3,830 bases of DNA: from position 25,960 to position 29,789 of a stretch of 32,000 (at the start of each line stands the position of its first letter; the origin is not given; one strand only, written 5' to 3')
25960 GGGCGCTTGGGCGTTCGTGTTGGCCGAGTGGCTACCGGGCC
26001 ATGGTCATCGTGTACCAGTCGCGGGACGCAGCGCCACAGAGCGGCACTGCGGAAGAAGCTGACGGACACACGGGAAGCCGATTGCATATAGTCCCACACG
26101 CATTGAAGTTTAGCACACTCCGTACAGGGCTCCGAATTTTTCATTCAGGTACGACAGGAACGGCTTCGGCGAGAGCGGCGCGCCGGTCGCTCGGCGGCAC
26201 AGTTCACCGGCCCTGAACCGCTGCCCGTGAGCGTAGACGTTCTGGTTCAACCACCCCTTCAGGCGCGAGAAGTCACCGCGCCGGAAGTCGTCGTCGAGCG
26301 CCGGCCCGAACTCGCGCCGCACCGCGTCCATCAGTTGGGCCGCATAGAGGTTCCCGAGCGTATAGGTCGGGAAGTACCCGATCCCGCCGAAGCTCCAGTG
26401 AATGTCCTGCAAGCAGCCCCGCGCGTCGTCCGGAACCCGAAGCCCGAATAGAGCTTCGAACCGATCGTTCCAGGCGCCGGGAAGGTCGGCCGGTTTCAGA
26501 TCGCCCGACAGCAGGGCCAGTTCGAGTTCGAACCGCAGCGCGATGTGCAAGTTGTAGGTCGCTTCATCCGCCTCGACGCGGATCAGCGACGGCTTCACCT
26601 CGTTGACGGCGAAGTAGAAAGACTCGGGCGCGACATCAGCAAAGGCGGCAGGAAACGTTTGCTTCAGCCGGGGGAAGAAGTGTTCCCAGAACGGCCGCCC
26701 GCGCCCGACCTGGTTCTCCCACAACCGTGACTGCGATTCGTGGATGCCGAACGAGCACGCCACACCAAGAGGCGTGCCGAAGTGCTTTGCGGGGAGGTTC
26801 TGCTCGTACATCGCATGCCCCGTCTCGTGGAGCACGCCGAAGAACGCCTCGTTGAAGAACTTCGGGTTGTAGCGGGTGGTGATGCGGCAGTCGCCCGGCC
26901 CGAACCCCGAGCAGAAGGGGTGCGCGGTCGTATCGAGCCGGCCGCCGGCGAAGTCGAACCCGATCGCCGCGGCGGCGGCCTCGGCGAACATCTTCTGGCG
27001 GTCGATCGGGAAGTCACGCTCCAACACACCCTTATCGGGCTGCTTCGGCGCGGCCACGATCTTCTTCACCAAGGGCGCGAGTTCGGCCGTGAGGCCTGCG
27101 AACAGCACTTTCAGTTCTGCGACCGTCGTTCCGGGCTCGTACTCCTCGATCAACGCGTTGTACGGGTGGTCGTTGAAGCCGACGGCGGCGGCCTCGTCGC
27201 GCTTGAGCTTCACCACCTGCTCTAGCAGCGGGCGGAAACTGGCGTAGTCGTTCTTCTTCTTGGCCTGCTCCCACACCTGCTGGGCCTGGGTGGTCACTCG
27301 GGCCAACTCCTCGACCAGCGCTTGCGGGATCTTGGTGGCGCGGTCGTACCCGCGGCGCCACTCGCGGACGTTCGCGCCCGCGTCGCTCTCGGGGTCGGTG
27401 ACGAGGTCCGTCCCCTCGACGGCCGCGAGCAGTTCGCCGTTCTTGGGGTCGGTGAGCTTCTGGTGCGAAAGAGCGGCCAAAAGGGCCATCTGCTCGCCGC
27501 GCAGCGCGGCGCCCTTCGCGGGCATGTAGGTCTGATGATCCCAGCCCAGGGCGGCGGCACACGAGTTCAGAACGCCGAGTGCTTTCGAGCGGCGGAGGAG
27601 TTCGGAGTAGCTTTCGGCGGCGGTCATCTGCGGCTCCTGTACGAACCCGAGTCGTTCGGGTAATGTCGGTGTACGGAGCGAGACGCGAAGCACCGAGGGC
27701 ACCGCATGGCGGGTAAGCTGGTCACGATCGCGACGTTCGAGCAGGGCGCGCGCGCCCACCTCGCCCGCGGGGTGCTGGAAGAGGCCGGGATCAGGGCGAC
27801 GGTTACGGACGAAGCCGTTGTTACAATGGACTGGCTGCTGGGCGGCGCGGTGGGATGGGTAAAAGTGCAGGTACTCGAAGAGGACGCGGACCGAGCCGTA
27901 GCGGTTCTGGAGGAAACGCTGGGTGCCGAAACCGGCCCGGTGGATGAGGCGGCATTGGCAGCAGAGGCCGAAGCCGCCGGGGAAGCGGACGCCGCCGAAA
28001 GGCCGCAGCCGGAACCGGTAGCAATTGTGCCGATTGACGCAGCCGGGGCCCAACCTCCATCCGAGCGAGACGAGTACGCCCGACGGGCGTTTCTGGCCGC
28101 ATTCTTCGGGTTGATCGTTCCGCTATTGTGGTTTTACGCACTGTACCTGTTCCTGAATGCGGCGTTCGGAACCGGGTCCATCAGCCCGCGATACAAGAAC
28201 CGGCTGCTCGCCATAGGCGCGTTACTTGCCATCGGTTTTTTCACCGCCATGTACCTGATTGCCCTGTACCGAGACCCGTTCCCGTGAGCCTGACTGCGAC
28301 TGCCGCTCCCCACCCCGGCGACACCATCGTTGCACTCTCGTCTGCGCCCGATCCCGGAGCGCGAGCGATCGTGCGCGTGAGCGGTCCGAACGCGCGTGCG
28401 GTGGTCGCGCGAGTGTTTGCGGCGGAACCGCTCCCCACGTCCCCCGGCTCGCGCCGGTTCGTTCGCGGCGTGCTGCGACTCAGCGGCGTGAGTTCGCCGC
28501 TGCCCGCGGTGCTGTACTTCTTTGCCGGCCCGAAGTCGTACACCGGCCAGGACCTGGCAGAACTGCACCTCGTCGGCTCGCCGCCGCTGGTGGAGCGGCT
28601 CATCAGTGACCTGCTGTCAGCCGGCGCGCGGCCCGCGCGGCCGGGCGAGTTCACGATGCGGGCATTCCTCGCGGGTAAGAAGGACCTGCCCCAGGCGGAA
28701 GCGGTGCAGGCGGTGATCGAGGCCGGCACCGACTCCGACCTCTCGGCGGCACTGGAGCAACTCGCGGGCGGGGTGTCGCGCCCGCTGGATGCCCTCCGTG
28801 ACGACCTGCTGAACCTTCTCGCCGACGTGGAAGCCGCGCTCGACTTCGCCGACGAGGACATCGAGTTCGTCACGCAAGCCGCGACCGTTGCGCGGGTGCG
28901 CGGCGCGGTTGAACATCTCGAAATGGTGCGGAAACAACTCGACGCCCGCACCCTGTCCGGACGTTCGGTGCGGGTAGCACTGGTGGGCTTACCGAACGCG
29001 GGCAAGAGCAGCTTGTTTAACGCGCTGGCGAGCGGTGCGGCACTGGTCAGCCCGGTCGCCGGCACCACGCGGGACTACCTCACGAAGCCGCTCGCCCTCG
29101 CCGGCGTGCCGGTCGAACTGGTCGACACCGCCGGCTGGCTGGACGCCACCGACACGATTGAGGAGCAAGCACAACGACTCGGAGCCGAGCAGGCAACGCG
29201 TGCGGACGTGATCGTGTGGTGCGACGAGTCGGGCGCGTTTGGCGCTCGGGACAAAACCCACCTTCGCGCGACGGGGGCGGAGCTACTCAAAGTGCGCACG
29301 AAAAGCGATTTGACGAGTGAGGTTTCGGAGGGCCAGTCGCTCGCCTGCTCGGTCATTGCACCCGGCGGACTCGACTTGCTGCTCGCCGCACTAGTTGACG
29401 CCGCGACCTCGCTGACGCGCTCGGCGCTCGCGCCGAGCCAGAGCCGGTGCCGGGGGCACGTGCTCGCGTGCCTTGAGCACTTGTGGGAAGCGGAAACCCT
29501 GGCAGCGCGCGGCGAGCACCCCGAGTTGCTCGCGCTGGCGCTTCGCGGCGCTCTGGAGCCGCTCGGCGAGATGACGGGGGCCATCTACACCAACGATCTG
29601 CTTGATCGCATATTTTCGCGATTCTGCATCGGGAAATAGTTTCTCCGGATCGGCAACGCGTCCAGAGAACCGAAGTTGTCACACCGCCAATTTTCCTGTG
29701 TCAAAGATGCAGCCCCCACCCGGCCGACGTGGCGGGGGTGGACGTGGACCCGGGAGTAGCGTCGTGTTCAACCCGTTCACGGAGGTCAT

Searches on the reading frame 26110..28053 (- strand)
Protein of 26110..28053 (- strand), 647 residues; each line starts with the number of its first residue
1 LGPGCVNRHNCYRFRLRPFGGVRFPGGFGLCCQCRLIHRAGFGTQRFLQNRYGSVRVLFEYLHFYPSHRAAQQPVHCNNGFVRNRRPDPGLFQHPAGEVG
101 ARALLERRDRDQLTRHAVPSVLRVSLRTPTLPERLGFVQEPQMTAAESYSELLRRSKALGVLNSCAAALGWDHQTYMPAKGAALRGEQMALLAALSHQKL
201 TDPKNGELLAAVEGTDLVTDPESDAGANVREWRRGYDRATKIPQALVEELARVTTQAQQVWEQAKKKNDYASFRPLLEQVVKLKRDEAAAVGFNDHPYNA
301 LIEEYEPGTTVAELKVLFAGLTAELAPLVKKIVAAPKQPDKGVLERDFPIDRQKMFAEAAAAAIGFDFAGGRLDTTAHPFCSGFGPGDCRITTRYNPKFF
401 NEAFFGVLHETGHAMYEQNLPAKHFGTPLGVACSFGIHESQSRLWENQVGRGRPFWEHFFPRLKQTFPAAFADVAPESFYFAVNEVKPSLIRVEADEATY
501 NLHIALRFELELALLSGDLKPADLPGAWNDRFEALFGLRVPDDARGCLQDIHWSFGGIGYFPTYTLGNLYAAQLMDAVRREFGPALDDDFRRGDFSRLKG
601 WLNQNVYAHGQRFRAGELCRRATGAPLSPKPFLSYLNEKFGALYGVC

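Call 100: search_protein_families(library=pfam, proteins=[window:26110-28053:-], max_evalue=0.0001)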
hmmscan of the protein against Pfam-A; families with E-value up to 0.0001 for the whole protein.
window:26110-28053:- (647 aa): 1 family
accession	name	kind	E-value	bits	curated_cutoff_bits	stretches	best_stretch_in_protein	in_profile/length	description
PF02074.21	Peptidase_M32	-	2.8e-179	597.3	25.1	1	154-640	4-489/489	Carboxypeptidase Taq (M32) metallopeptidase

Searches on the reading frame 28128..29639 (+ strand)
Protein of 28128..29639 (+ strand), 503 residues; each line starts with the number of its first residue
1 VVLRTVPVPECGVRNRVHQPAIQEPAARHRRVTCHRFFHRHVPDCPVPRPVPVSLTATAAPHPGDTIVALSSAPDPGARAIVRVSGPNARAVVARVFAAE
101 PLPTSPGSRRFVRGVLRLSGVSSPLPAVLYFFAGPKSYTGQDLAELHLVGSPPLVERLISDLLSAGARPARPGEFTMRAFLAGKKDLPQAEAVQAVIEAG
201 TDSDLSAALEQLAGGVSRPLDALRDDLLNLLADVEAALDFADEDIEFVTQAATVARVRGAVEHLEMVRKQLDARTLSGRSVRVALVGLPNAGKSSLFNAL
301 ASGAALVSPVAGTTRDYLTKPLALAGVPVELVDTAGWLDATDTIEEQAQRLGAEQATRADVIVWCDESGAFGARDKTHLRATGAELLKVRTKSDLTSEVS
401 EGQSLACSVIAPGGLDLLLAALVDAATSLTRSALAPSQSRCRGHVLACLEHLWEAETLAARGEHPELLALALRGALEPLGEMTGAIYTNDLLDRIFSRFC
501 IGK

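Call 100: search_protein_families(library=pfam, proteins=[window:28128-29639:+], max_evalue=0.0001)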
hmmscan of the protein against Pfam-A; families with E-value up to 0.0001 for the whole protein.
window:28128-29639:+ (503 aa): 4 families
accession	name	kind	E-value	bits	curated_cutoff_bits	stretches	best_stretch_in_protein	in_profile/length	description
PF12631.12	MnmE_helical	-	2.6e-36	126.2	40.1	1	187-500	1-211/211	MnmE helical domain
PF10396.14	TrmE_N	-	1.2e-27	96.9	29.8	1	66-184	1-117/117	GTP-binding protein TrmE N-terminus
PF01926.29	MMR_HSR1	-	2.1e-18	66.9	21.9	1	282-368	1-85/113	50S ribosome-binding GTPase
PF02421.24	FeoB_N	-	4.4e-07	30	27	1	282-347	2-67/156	Ferrous iron transport protein B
